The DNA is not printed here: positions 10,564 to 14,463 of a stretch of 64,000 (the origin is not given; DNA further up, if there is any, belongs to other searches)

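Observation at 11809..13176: About 456-residue, about 67-cysteine two-tier repeat array inserted in the vWA-like head of PilY1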

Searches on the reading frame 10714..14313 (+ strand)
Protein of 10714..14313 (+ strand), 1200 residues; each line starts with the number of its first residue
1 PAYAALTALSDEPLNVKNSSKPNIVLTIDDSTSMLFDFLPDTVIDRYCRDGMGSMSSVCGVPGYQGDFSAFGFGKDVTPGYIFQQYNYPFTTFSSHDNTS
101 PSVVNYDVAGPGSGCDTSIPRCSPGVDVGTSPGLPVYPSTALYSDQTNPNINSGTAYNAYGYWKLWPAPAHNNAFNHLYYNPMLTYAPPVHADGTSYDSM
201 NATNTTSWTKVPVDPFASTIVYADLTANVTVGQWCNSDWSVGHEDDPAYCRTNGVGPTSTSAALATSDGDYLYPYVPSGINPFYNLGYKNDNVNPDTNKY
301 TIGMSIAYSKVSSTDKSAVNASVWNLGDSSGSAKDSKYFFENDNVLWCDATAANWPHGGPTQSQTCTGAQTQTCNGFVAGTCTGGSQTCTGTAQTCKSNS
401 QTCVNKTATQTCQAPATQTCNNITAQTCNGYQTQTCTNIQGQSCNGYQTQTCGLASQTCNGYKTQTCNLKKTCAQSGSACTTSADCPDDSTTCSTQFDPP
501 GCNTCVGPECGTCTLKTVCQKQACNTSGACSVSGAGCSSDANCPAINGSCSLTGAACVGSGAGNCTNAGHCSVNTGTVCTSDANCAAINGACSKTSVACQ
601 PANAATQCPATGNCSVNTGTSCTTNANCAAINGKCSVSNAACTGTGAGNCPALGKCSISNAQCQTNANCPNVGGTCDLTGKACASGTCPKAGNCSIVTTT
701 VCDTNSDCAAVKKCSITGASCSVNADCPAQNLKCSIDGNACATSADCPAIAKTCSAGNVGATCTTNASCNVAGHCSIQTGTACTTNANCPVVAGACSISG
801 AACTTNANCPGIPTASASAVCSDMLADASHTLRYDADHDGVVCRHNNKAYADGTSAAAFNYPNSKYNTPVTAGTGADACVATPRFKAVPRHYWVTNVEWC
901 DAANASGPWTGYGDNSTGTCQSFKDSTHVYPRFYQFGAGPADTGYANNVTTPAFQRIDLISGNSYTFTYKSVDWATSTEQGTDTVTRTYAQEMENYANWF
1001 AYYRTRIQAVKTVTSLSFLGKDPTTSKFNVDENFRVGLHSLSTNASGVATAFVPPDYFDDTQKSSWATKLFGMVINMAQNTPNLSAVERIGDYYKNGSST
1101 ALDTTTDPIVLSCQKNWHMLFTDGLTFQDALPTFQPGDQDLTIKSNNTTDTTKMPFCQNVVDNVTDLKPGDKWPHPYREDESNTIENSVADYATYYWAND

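Call 60: predict_structure(alignment_id=A2)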
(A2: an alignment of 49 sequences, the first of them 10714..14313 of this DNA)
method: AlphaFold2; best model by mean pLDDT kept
length: 1200 residues; sequences in the alignment: 49
mean_pLDDT: 66.3   pTM: 0.47
mean pLDDT of the five models: 66.3, 63.8, 63.6, 59.1, 57.2
residues with pLDDT >= 90: 11; 70-90: 595; 50-70: 399; < 50: 195
segments of 3 or more residues with pLDDT < 50: 1-19, 31-41, 89-115, 140-161, 165-178, 235-237, 246-273, 287-303, 504-511, 1005-1009, 1077-1079, 1114-1125, 1157-1163
pLDDT, mean of each block of 10 residues (from residue 1): 23 32 64 42 57 62 59 53 55 44 43 48 56 55 40 39 43 41 69 65 80 65 72 51 49 35 36 53 49 42 60 71 63 59 75 80 74 58 60 71 75 71 76 77 76 80 80 80 84 70 47 64 81 81 81 77 74 79 80 79 76 78 78 77 67 79 78 71 68 80 78 75 73 71 66 56 63 64 66 74 76 77 87 89 82 75 83 79 67 73 78 84 74 78 73 71 79 65 82 80 53 58 53 73 57 78 76 56 68 72 59 48 52 79 64 50 56 65 74 71
secondary structure, 60 per line:
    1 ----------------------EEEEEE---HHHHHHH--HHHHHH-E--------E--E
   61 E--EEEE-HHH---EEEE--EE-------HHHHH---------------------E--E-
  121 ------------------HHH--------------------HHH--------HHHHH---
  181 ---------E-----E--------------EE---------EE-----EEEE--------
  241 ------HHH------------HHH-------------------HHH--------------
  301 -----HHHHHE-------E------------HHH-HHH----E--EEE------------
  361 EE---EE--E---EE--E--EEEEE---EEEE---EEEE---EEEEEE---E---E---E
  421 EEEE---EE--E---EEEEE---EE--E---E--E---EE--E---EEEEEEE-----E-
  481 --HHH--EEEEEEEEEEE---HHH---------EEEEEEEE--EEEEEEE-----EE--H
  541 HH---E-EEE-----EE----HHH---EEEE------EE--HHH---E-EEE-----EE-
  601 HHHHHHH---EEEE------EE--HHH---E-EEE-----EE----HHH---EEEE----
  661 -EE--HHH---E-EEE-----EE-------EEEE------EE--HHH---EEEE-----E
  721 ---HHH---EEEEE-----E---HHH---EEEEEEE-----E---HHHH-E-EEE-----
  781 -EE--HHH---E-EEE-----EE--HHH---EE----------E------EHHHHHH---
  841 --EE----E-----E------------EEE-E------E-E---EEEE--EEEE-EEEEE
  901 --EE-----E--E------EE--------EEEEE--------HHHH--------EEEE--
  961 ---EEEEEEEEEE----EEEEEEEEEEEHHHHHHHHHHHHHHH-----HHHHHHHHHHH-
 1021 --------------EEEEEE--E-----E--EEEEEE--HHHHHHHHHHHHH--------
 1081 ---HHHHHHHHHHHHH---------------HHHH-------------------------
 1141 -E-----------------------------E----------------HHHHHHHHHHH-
elements in order (helices of 4 or more, strands of 3 or more residues): E23-28 H32-38 H41-46 E64-67 E75-78 H90-94 H173-177 E229-232 H306-310 E346-348 E381-385 E389-392 E396-399 E403-408 E420-424 E436-440 E467-473 E488-498 E514-521 E524-530 E548-550 E568-571 E590-592 H601-607 E611-614 E633-635 E653-656 E674-676 E691-694 E711-714 E730-734 E750-756 H766-769 E773-775 E794-796 H832-837 E868-870 E885-888 E891-894 E896-900 E930-934 H943-946 E955-958 E964-973 E978-988 H989-1003 H1009-1019 E1035-1040 E1052-1057 H1060-1072 H1084-1096 H1112-1115 H1189-1199

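Call 63: fold_search(model_id=the predicted structure, library=pdb)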
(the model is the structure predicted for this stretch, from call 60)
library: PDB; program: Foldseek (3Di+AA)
matches with E <= 10: 31; with E <= 0.001: 0
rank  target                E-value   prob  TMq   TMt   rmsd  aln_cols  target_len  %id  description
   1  8gpu_B                1.4e+00  0.06  0.03  0.07  21.7        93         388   15  YFV_E_YD6Fab_prefusion (released 2022-11-02)
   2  3j27_A                2.5e+00  0.02  0.03  0.05  23.8        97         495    9  CryoEM structure of Dengue virus (released 2012-12-19)
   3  2hg0_A                2.8e+00  0.02  0.02  0.06  20.8       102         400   15  Structure of the West Nile Virus envelope glycoprotein (released 2006-11-07)
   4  5gzn_G                2.9e+00  0.02  0.03  0.10  22.4       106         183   13  Structure of neutralizing antibody bound to Zika envelope protein (released 2016-12-28)
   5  8gpu_A                3.4e+00  0.03  0.03  0.06  23.4       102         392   18  YFV_E_YD6Fab_prefusion (released 2022-11-02)
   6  8eee_E                3.4e+00  0.02  0.03  0.06  29.9       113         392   15  Crystal structure of a NHP anti-ZIKV neutralizing antibody rhMZ104-d in complex with ZIKV E glycoprotein (released 2023-08-30)
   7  6a0p                  3.6e+00  0.02  0.03  0.06  21.2       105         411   11  Crystal structure of Usutu virus envelope protein in the pre-fusion state (released 2018-12-26)
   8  5zrt_A                3.6e+00  0.01  0.02  0.10  35.8       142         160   10  Crystal structure of human C1ORF123 protein (released 2018-08-01)
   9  7a3u_A                4.0e+00  0.02  0.03  0.06  25.1       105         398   16  Crystal structure of Zika virus envelope glycoprotein in complex with the divalent F(ab')2 fragment of the broadly neu (released 2021-12-08)
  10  4c2i_A                4.4e+00  0.02  0.02  0.05  21.9        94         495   15  Cryo-EM structure of Dengue virus serotype 1 complexed with Fab fragments of human antibody 1F4 (released 2014-01-29)
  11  8gpx_E                4.4e+00  0.01  0.02  0.06  25.9       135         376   13  YFV_E_YD73Fab_postfusion (released 2022-11-02)
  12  7a3p_A                4.6e+00  0.02  0.03  0.07  21.2        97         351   14  Crystal structure of dengue 3 virus envelope glycoprotein in complex with the scFv fragment of the broadly neutralizin (released 2021-12-08)
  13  7a3n_A                4.9e+00  0.01  0.03  0.06  25.0       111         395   14  Crystal structure of Zika virus envelope glycoprotein in complex with the Fab fragment of the broadly neutralizing hum (released 2021-12-08)
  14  5lcv_B                5.1e+00  0.01  0.03  0.06  29.2       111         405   15  Structural basis of Zika and Dengue virus potent antibody cross-neutralization (released 2016-07-06)
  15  7a3p_B                5.7e+00  0.01  0.03  0.07  21.9       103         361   14  Crystal structure of dengue 3 virus envelope glycoprotein in complex with the scFv fragment of the broadly neutralizin (released 2021-12-08)
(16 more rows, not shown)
